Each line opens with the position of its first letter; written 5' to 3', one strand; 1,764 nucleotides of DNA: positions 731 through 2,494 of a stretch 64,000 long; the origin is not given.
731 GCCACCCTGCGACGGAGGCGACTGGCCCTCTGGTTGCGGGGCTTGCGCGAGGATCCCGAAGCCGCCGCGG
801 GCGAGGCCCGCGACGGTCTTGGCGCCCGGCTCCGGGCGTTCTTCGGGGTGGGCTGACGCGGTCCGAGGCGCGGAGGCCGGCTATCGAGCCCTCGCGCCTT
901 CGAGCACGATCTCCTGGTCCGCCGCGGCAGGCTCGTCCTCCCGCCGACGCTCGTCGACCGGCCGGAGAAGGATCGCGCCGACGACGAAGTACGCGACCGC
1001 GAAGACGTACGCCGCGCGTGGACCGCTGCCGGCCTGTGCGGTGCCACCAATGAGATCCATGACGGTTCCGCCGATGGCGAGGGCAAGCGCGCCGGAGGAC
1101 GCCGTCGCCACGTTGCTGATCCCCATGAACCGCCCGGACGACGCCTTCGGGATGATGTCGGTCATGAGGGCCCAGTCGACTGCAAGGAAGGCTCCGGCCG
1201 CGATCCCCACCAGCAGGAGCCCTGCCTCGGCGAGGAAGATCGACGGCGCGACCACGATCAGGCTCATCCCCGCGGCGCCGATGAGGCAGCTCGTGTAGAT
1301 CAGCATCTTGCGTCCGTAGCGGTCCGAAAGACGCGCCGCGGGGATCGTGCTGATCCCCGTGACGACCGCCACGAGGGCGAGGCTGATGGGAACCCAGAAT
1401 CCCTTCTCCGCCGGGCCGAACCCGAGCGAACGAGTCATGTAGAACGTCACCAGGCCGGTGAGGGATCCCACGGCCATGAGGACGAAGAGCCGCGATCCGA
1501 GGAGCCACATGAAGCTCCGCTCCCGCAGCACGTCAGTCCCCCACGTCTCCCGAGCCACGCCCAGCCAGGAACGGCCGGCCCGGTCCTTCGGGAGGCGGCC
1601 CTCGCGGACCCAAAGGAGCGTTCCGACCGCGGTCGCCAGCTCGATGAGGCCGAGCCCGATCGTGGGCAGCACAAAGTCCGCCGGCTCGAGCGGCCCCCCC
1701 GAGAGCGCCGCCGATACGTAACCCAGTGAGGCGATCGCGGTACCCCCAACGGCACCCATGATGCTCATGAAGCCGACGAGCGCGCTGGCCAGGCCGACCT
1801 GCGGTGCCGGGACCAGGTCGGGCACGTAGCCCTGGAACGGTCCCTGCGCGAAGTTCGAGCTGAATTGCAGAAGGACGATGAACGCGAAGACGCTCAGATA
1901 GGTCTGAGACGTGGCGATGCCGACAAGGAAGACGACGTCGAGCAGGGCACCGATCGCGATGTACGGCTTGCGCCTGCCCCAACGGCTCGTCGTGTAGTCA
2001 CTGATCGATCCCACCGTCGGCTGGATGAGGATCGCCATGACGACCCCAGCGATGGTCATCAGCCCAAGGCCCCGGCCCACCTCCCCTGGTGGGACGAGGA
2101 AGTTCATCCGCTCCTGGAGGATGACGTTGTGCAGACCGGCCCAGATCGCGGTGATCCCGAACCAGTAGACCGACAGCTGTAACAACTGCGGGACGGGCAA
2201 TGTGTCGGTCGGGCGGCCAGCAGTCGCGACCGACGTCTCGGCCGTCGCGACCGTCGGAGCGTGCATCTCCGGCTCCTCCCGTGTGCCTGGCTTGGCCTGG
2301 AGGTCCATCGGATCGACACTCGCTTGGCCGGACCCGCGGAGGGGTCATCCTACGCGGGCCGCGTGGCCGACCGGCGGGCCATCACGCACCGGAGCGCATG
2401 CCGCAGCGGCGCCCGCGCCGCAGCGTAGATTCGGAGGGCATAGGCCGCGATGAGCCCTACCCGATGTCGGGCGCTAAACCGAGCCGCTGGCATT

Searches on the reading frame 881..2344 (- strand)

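Call 48: search_protein_families(library=pfam, proteins=[window:881-2344:-], max_evalue=0.0001)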
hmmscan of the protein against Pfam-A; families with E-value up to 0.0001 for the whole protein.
window:881-2344:- (487 aa): 3 families
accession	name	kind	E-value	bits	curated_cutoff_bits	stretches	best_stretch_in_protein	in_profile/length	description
PF07690.21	MFS_1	-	2e-36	126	33.4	2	86-420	31-345/347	Major Facilitator Superfamily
PF13347.12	MFS_2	-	7.9e-20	71.2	27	1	93-459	35-412/427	MFS/sugar transport protein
PF03209.21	PUCC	-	4.8e-06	26.3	21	1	336-465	264-398/401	PUCC protein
